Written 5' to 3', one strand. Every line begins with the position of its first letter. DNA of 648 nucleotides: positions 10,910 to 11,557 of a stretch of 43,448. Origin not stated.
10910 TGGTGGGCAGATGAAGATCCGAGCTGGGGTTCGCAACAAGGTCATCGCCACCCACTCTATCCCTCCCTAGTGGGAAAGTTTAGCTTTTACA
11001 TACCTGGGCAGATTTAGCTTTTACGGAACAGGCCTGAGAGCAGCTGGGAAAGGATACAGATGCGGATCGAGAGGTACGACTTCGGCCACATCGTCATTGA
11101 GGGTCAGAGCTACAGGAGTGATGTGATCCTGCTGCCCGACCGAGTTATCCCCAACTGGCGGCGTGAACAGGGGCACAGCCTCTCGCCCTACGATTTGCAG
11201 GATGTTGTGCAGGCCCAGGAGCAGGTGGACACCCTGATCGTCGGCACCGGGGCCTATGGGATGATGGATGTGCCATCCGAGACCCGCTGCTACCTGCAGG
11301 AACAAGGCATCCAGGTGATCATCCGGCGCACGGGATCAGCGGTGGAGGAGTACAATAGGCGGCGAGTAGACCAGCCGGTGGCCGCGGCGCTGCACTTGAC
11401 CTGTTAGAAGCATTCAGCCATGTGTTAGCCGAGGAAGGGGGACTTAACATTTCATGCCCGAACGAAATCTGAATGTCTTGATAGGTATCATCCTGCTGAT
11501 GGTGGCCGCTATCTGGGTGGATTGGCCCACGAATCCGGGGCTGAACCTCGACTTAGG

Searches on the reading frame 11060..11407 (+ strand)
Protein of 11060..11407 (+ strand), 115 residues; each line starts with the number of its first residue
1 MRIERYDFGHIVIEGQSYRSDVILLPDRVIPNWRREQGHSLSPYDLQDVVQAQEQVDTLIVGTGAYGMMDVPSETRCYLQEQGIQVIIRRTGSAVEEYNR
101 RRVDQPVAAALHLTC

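Call 60: search_protein_families(library=pfam, proteins=[window:11060-11407:+], max_evalue=0.001)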
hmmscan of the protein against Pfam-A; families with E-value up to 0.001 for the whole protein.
window:11060-11407:+ (115 aa): 1 family
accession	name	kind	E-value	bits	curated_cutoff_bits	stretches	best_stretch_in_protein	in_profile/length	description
PF04430.19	DUF498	-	1.1e-23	83.8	33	1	3-112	1-109/109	Protein of unknown function (DUF498/DUF598)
